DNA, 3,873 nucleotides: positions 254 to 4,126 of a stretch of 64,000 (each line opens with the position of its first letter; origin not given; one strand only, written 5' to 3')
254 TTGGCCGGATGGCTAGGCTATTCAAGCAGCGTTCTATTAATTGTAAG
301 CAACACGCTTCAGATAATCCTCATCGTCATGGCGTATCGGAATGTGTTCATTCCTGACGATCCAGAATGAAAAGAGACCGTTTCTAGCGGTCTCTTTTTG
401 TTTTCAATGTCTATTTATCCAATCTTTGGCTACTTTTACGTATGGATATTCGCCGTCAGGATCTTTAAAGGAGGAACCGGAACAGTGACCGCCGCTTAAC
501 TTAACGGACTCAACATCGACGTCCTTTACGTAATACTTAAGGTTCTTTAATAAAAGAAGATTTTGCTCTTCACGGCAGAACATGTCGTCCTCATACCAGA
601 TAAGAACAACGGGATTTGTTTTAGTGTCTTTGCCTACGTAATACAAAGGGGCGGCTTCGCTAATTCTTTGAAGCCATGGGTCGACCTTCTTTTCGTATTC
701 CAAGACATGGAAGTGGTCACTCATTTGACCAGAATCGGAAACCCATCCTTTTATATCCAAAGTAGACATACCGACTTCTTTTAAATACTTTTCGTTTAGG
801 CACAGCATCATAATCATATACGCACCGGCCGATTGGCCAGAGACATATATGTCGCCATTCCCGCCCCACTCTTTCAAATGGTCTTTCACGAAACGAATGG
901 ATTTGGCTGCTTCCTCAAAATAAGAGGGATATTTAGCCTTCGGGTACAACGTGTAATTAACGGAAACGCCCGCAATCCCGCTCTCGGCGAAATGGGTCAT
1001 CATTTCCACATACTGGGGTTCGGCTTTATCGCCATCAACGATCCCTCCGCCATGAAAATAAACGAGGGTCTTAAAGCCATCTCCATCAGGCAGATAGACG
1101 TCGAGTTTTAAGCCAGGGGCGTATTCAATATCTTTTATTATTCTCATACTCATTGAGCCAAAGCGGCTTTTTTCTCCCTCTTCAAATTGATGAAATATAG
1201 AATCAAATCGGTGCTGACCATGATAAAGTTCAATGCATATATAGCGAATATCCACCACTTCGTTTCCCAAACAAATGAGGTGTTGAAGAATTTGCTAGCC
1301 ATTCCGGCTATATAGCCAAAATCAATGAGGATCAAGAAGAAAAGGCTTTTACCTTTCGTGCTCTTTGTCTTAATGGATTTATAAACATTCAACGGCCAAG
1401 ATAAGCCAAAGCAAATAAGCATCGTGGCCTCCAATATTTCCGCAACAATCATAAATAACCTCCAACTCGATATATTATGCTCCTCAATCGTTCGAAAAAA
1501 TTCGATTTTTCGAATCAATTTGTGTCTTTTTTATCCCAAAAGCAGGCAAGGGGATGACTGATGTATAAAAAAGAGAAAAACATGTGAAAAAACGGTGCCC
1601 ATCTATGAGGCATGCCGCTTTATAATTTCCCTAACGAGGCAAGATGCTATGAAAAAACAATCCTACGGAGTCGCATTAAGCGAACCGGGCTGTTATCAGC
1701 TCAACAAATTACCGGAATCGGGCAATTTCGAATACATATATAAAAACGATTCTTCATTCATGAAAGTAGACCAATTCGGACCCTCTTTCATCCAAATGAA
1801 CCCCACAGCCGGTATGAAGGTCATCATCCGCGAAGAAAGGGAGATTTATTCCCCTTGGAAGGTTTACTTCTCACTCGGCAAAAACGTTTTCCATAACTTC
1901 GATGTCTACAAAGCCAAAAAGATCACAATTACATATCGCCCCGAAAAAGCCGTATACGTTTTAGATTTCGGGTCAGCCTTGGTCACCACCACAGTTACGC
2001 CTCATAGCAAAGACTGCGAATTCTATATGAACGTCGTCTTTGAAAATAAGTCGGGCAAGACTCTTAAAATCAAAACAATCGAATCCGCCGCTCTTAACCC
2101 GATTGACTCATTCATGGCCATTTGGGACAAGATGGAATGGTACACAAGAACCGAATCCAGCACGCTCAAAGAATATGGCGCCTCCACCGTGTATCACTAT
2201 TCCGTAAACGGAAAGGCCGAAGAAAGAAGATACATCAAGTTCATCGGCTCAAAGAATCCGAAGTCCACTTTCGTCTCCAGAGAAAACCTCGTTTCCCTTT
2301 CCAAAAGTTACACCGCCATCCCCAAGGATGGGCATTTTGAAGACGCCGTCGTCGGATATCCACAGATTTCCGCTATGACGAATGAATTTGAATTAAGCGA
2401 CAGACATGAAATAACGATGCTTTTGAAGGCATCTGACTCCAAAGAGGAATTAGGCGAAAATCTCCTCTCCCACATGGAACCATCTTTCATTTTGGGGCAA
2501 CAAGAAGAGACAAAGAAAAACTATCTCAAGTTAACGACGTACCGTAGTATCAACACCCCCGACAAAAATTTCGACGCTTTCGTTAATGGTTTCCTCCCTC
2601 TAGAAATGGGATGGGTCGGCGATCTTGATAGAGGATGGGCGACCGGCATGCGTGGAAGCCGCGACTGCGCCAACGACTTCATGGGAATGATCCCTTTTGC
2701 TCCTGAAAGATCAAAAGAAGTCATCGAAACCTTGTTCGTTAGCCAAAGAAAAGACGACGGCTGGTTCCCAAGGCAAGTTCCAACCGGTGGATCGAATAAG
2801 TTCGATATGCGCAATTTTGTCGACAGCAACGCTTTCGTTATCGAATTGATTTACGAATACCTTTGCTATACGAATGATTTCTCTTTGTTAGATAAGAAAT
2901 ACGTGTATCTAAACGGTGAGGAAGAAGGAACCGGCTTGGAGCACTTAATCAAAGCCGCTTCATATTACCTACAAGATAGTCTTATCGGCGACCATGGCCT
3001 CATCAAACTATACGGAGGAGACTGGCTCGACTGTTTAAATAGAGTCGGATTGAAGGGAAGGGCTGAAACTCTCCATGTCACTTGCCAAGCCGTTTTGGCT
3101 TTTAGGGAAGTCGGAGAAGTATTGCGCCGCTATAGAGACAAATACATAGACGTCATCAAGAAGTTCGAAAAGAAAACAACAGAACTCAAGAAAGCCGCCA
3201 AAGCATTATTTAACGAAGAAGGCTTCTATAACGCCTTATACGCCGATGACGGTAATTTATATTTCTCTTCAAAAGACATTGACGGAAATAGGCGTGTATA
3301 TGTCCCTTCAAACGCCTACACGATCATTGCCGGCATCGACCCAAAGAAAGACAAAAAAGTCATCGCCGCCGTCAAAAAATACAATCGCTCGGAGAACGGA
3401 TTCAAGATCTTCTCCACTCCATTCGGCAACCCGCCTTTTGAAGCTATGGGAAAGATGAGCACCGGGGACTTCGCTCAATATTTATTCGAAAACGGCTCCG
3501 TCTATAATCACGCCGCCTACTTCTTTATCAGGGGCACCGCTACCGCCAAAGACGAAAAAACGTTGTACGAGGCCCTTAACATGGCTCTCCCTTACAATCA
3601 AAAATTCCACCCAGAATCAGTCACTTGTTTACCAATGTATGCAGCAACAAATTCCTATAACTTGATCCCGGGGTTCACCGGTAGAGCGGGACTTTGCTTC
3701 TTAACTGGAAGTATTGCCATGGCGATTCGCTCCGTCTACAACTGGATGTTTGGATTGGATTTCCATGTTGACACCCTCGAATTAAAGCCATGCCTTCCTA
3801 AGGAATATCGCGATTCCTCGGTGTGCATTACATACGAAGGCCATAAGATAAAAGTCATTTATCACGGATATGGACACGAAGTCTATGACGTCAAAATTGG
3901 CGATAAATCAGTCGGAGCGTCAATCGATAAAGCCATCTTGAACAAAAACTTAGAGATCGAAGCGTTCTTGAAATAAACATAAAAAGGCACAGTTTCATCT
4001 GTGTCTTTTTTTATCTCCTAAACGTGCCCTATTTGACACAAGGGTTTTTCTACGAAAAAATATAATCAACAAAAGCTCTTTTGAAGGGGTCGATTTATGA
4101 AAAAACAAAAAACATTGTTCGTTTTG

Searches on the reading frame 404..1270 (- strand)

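Call 9: search_protein_families(library=pfam, proteins=[window:404-1270:-], max_evalue=0.001)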
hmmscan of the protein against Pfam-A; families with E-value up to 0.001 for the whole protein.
window:404-1270:- (288 aa): 3 families
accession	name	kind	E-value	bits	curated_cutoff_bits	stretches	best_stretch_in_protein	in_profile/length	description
PF20434.5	BD-FAE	-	2.6e-18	66.7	26.8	1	56-161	1-111/215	BD-FAE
PF07859.19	Abhydrolase_3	-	2.2e-14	54.2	25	1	69-177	1-104/210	alpha/beta hydrolase fold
PF00135.34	COesterase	-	2.5e-07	30.5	27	0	124-161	167-205/515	Carboxylesterase family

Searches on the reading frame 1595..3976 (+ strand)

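Call 9: search_protein_families(library=pfam, proteins=[window:1595-3976:+], max_evalue=0.001)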
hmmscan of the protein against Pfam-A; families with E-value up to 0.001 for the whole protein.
window:1595-3976:+ (793 aa): 1 family
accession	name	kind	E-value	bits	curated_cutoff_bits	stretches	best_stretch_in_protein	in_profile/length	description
PF17167.11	Glyco_hydro_94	-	5.1e-27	95.1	27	1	319-720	11-420/420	Glycosyl hydrolase 94 superfamily, catalytic domain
